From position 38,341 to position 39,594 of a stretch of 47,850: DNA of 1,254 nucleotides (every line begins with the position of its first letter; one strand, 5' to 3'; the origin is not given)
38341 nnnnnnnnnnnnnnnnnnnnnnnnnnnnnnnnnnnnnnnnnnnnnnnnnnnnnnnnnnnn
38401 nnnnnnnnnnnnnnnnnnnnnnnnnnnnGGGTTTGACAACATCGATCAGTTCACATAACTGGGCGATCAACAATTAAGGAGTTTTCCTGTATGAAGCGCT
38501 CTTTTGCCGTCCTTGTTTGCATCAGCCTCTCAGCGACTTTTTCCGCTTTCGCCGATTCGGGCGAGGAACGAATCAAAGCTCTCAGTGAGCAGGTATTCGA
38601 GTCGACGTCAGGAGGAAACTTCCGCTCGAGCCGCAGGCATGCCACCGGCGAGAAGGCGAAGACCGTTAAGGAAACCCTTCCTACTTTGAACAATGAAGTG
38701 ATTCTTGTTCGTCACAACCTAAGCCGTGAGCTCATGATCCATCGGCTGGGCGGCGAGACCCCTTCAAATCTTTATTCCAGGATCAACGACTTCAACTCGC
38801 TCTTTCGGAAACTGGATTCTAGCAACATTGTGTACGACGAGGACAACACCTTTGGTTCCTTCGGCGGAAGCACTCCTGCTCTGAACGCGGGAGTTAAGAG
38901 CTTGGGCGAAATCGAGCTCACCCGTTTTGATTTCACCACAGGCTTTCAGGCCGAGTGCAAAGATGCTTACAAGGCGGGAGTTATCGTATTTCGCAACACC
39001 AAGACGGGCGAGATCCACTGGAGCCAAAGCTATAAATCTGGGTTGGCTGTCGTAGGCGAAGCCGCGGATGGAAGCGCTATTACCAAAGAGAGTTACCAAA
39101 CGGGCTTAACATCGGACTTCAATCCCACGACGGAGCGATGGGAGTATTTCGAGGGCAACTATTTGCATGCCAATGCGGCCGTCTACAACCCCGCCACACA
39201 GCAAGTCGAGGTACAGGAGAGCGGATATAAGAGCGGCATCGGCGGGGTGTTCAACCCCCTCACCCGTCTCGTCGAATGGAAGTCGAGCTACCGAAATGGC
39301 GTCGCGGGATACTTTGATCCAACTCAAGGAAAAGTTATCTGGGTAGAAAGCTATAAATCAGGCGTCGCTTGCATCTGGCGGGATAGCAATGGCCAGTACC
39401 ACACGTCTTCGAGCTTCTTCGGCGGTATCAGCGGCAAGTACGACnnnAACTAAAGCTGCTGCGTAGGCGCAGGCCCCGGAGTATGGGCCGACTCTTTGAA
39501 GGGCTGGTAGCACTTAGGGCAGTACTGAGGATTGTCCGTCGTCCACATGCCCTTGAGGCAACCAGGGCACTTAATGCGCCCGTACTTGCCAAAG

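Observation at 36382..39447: Tandem triplication of an uncharacterised secreted protein built from ~21-aa repeats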

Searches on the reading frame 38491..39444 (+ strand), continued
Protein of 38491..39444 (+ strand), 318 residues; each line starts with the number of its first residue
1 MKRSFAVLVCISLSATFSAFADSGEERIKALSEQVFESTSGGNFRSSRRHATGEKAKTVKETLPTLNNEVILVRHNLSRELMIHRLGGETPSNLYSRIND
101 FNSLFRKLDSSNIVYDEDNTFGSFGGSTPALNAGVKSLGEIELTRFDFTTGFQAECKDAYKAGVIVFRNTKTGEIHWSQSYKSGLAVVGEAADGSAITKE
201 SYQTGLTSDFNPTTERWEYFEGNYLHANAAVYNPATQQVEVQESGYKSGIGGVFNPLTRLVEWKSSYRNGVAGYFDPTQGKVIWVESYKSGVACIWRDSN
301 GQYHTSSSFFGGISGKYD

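Call 75: find_related_loci(query=A3, collection=metagenome_contigs, flank=6000)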
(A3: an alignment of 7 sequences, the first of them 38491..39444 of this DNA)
Query A3 (318 aa) in metagenome_contigs; peptide patterns used: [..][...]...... (x = any residue, [..] = any of these).
45 stretches matched a pattern, but none encodes a relative of the query by tblastn (E <= 1e-3).
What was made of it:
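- Tried and rejected: The metagenome scan found none (call 75).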

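Call 83: search_protein_families(library=padloc, proteins=[window:38491-39444:+, P0011, P0024], max_evalue=1)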
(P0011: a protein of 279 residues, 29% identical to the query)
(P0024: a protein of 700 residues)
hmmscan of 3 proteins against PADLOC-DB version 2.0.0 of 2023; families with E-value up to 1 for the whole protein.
window:38491-39444:+ (318 aa): 0 families

P0011 (279 aa): 0 families

P0024 (700 aa): 0 families

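Call 84: search_protein_families(library=phrogs, proteins=[window:38491-39444:+, P0011, P0024], max_evalue=1)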
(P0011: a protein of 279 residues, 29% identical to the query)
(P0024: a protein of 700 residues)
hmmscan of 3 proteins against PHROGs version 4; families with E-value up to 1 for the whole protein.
window:38491-39444:+ (318 aa): 1 family
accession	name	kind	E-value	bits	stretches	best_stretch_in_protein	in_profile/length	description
phrog_18588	-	unknown function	0.4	12.1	0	159-188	41-70/73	-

P0011 (279 aa): 1 family
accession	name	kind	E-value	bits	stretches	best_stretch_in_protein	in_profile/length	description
phrog_17054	-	unknown function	0.015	15.6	2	169-221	115-165/243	-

P0024 (700 aa): 0 families

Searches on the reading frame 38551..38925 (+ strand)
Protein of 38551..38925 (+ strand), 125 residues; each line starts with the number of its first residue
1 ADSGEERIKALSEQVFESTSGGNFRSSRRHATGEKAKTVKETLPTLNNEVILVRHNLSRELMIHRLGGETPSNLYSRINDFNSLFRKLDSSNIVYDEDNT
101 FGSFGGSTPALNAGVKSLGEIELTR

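Call 80: search_solved_structures(query=A10, max_evalue=10)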
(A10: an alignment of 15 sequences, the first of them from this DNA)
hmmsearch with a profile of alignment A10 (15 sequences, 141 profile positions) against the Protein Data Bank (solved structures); distinct sequences matched with E-value up to 10: 17.
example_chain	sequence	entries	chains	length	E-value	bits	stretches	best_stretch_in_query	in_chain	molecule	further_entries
5yvq_B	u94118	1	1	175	0.018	18.3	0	97-136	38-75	Tail fiber assembly protein U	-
7y9n_A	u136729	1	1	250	0.03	17.6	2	26-109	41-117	Spike protein S2',5HB-H2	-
7ogg_Q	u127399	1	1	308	0.11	15.8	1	71-114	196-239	DNA repair protein KRE29,DNA repair protein KRE29,DNA repair protein KRE29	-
8i4x_D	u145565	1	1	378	0.12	15.6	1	71-114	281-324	Nse6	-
6c48_A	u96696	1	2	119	0.15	15.3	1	19-75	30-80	Protein lin-9 homolog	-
7yqh_D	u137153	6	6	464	0.17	15.1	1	71-114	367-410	DNA repair protein KRE29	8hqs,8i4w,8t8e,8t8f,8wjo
7lto_B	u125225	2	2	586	0.24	14.6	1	71-114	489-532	Ubiquitin-like protein SMT3,DNA repair protein KRE29 chimera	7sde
8tnm_A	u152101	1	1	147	0.49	13.6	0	51-96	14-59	UNC_079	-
1hs7_A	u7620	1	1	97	0.51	13.6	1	60-102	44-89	SYNTAXIN VAM3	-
2qen_A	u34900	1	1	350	0.75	13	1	41-125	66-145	WALKER-TYPE ATPASE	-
3us6_A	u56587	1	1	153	0.98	12.7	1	9-81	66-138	Histidine-containing Phosphotransfer Protein type 1, MtHPt1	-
6p8t_C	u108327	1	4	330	1.6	12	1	13-88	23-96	Phenylalanine--tRNA ligase alpha subunit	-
9ay5_a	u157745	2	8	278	1.8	11.8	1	86-116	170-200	Gp16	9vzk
9nze_A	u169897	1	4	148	2.1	11.6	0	57-95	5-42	De novo designed protein, EPIC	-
9nzg_A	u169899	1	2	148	2.2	11.5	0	57-95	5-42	De novo designed protein, EPIC Q51N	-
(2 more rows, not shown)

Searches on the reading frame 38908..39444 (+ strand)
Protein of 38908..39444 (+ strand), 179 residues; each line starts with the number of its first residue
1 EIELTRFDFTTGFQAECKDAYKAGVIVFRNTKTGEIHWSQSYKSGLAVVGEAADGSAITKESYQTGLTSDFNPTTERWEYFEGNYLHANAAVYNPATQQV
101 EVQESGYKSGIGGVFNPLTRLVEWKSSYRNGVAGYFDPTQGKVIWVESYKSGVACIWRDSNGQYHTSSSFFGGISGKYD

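Call 68: predict_structure(alignment_id=A8)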
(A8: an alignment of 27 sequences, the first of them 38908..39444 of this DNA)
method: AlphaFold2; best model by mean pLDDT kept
length: 179 residues; sequences in the alignment: 27
mean_pLDDT: 91.7   pTM: 0.86
mean pLDDT of the five models: 91.7, 91.5, 91.4, 91.2, 90.9
residues with pLDDT >= 90: 152; 70-90: 10; 50-70: 12; < 50: 5
segments of 3 or more residues with pLDDT < 50: 2-4
pLDDT, mean of each block of 10 residues (from residue 1): 49 88 96 94 97 97 95 97 95 98 96 98 98 97 98 96 94 66
secondary structure, 60 per line:
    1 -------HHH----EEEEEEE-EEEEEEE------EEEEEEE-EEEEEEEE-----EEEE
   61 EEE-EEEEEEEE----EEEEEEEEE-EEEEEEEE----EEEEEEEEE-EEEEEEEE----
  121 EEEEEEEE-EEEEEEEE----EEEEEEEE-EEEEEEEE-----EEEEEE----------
elements in order: E15-21 E23-29 E36-42 E44-51 E57-63 E65-72 E77-85 E87-94 E99-107 E109-116 E121-128 E130-137 E142-149 E151-158 E164-169
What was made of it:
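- On Beta-flower / Tubby clan: The beta domain is predicted confidently without the helices (call 68).
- Closest known: Beta-flower fold families PF21784-PF21786 / Tubby-like clan CL0395. Different: Helices are N-terminal and dispensable for a confident prediction (call 68).
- The beta domain alone is still predicted with pTM 0.86 (call 68).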

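Call 70: fold_search(model_id=the predicted structure, library=pdb)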
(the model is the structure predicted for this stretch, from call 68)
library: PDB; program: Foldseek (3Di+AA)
matches with E <= 10: 506; with E <= 0.001: 0
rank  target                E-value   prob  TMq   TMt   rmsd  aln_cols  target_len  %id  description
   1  6r2h_A                3.6e-02  0.05  0.12  0.11  19.1       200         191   10  Crystal structure of Apo PinO from Porphyromonas gingivitis (released 2020-01-15)
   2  6r2h_B                5.0e-02  0.06  0.12  0.12  18.5       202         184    8  Crystal structure of Apo PinO from Porphyromonas gingivitis (released 2020-01-15)
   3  7s9z                  6.2e-02  0.06  0.13  0.04  16.4       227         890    7  Helicobacter Hepaticus CcsBA Closed Conformation (released 2021-12-22)
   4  6rjd_C                1.9e-01  0.08  0.18  0.06  20.7       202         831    8  Cryo-EM structure of St1Cas9-sgRNA-tDNA59-ntPAM complex. (released 2019-10-02)
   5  4hkh_A                3.3e-01  0.02  0.11  0.13  19.3       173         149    9  Structure of the Hcp1 protein from E. coli EAEC 042 pathovar, mutants N93W-S158W (released 2013-12-11)
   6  8vde_Q1               4.6e-01  0.03  0.15  0.07  37.2       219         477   10  SaPI1 portal-capsid interface in mature capsids with DNA (released 2024-01-10)
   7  3umn_A                5.1e-01  0.04  0.13  0.17  14.2       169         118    7  Crystal Structure of Lamin-B1 (released 2011-11-30)
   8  7ovp_A                5.4e-01  0.03  0.14  0.10  18.6       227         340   10  Crystal structure of the chemotactic adaptor protein CheF (released 2022-04-27)
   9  9g33_UU               5.7e-01  0.12  0.25  0.09   9.7       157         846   16  Stalled 90S - Utp23-Krr1-deltaC3 (released 2025-06-18)
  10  6r9o_A                6.0e-01  0.04  0.16  0.07  18.1       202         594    3  Structure of Saccharomyces cerevisiae apo Pan2 pseudoubiquitin hydrolase-RNA exonuclease (UCH-Exo) module in complex w (released 2019-05-22)
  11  8v8b                  6.0e-01  0.03  0.15  0.08  34.6       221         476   11  Structure of 80alpha portal protein expressed in E. coli (released 2024-01-10)
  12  6ar2_A                6.3e-01  0.06  0.18  0.21  15.6       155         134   11  Structure of human SLMAP FHA domain in complex with pMST2 (released 2018-07-04)
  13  4xr7_D                6.3e-01  0.03  0.13  0.06  19.1       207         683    4  Structure of the Saccharomyces cerevisiae PAN2-PAN3 core complex (released 2015-01-28)
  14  6h6k_B                6.3e-01  0.02  0.14  0.07  16.7       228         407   10  The structure of the FKR mutant of the archaeal translation initiation factor 2 gamma subunit in complex with GDPCP, o (released 2019-04-17)
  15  4rcy                  6.7e-01  0.02  0.12  0.07  15.9       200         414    6  Structure of aIF2-gamma D19A variant from Sulfolobus solfataricus bound to GTP (released 2015-05-27)
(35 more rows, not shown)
